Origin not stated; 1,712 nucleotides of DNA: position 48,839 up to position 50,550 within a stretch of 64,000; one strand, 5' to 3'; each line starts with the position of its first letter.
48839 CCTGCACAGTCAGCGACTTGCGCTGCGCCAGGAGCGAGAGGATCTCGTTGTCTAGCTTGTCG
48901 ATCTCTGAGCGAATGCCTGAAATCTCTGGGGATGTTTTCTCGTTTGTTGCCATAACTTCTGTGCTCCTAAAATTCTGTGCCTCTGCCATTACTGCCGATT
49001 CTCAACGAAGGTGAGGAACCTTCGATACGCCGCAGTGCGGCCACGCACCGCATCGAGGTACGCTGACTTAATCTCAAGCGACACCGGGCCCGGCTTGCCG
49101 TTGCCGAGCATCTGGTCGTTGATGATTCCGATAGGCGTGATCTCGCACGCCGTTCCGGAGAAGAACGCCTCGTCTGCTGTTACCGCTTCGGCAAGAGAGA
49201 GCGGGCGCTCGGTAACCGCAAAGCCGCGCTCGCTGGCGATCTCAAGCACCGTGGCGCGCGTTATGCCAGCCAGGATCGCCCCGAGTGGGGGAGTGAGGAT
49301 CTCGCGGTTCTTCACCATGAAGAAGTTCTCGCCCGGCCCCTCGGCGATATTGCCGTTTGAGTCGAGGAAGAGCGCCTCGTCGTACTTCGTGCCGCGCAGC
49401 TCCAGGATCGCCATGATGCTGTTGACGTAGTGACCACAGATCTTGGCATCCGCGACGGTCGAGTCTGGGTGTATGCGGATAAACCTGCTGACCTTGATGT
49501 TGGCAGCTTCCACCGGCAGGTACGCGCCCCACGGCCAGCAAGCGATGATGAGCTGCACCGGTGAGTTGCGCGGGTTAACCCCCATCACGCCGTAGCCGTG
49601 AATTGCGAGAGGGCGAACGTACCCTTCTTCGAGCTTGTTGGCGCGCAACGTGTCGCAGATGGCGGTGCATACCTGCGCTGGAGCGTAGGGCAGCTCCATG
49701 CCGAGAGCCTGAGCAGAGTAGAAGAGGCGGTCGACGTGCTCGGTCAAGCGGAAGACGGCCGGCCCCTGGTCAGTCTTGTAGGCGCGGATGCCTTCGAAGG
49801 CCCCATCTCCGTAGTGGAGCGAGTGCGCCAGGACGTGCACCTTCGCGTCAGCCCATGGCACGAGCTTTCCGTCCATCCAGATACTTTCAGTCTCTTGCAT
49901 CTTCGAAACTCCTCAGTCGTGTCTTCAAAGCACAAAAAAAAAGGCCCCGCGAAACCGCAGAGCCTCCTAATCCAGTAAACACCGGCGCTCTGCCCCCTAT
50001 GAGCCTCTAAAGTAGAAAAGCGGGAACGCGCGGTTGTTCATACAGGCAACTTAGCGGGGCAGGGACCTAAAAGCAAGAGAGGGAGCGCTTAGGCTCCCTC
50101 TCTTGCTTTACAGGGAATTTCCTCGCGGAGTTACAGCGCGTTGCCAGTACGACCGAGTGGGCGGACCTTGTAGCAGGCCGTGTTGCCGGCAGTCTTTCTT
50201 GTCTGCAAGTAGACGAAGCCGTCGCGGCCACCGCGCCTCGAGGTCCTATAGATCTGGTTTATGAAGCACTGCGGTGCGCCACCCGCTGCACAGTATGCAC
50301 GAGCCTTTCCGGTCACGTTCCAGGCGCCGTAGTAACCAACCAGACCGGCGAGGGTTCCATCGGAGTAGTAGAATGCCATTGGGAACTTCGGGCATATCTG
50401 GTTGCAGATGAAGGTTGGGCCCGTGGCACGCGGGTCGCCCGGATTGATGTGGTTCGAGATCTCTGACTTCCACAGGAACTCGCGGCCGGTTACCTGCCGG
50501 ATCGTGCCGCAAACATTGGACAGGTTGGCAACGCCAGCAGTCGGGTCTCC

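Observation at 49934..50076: Phe/Tyr-rich leader peptide plus intrinsic terminator: candidate attenuator controlling the ilvE / CM-PDT-DAHPS / aroB / aroA operon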

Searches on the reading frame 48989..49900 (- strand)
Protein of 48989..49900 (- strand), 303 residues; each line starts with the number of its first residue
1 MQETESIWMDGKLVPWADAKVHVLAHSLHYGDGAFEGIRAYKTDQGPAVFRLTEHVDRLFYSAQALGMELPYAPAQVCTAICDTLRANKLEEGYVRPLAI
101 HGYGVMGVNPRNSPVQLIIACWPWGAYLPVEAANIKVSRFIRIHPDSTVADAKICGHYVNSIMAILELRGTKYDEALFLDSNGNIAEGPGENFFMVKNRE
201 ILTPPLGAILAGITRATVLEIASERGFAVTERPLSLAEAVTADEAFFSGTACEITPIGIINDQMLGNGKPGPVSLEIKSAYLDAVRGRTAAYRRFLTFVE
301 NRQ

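Call 6: search_protein_families(library=ncbifam, proteins=[window:48989-49900:-])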
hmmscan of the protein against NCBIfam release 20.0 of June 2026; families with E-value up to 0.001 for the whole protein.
window:48989-49900:- (303 aa): 21 families
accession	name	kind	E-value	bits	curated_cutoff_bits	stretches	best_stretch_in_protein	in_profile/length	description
NF005146.0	PRK06606.1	equivalog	6.9e-109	363.5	279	1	2-299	4-306/307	branched-chain amino acid transaminase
TIGR01122.1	ilvE_I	equivalog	2.2e-103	345.6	245.55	1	8-299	1-298/298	branched-chain-amino-acid transaminase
NF005726.0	PRK07544.1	equivalog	2.5e-74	250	396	1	6-290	12-293/295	branched-chain amino acid aminotransferase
NF006185.0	PRK08320.1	subfamily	1.4e-68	231.2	363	1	5-285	3-283/292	branched-chain amino acid aminotransferase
NF009126.0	PRK12479.1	equivalog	6.9e-46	156.8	518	1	5-286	4-285/299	branched-chain-amino-acid transaminase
NF009897.0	PRK13357.1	equivalog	7.1e-43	146.7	307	1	6-296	42-354/358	branched-chain amino acid aminotransferase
NF005209.0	PRK06680.1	subfamily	5.4e-39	133.8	320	2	161-286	156-282/286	D-amino-acid transaminase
TIGR01123.1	ilvE_II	equivalog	7.4e-37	127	250.05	1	8-294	1-308/313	branched-chain-amino-acid transaminase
NF009896.0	PRK13356.1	equivalog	4.5e-35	121.2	262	1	4-286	7-284/287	branched-chain amino acid aminotransferase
NF005800.0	PRK07650.1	equivalog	7.4e-32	110.8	308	1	7-283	3-274/290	aminodeoxychorismate lyase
TIGR01121.1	D_amino_aminoT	equivalog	2.5e-31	108.9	277.45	2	175-282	165-272/276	D-amino-acid transaminase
NF009066.0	PRK12400.1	equivalog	1.7e-21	76.9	538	1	25-281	27-278/290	D-amino-acid transaminase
NF004761.0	PRK06092.1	equivalog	6.7e-21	74.7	260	1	8-263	3-250/268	aminodeoxychorismate lyase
TIGR03461.1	pabC_Proteo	equivalog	9.4e-20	70.9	176.85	1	19-264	8-249/262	aminodeoxychorismate lyase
NF005888.0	PRK07849.1-3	equivalog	2.1e-16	59.7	273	1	23-261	31-270/298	aminodeoxychorismate lyase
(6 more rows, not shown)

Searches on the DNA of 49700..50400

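Call 3: search_rna_families(source=window, start=49700, end=50400, threshold=evalue, max_evalue=10, show_alignments=3)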
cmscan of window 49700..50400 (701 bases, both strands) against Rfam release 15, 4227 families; matches with E-value up to 10: 10.
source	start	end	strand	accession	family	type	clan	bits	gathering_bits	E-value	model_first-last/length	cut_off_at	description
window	50044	50135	+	RF03831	mir-627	Gene; miRNA;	-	24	86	0.0087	1-87/87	no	mir-627 microRNA precursor family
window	50066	50114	-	RF03831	mir-627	Gene; miRNA;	-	20.8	86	0.083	21-68/87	no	mir-627 microRNA precursor family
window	49932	49968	-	RF00489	ctRNA_p42d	Gene; antisense;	-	20.8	50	0.085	1-46/46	no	ctRNA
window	50073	50106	+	RF00976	mir-583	Gene; miRNA;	-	19.9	80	0.3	1-62/62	no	mir-583 microRNA precursor family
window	49927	49987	-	RF00519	suhB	Gene; sRNA;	CL00108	19.7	41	0.16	1-77/77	no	Makes More Granules Regulator RNA (mmgR)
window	50075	50100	-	RF04344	Plastid-psbA-3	Cis-reg;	CL00153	17.1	48.4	3.6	1-57/57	no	Plastid-psbA-3 3UTR RNA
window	49935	50025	-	RF02837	anti-hemB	Gene; sRNA;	-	15.8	49.5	0.58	1-81/81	no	Burkholderia RNA 7 (anti-hemB)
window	49935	49981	-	RF02278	Betaproteobacteria_toxic_sRNA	Gene; sRNA;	-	15.2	50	2.8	1-64/64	no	Betaproteobacteria toxic small RNA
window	49711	49746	+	RF03054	Xanthine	Cis-reg; riboswitch;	-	13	36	7.9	1-56/56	no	Xanthine riboswitch aptamer (NMT1 RNA)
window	49936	50007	-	RF02871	ncS54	Gene; sRNA;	-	12.5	43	8.2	1-79/79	no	Burkholderia sRNA 54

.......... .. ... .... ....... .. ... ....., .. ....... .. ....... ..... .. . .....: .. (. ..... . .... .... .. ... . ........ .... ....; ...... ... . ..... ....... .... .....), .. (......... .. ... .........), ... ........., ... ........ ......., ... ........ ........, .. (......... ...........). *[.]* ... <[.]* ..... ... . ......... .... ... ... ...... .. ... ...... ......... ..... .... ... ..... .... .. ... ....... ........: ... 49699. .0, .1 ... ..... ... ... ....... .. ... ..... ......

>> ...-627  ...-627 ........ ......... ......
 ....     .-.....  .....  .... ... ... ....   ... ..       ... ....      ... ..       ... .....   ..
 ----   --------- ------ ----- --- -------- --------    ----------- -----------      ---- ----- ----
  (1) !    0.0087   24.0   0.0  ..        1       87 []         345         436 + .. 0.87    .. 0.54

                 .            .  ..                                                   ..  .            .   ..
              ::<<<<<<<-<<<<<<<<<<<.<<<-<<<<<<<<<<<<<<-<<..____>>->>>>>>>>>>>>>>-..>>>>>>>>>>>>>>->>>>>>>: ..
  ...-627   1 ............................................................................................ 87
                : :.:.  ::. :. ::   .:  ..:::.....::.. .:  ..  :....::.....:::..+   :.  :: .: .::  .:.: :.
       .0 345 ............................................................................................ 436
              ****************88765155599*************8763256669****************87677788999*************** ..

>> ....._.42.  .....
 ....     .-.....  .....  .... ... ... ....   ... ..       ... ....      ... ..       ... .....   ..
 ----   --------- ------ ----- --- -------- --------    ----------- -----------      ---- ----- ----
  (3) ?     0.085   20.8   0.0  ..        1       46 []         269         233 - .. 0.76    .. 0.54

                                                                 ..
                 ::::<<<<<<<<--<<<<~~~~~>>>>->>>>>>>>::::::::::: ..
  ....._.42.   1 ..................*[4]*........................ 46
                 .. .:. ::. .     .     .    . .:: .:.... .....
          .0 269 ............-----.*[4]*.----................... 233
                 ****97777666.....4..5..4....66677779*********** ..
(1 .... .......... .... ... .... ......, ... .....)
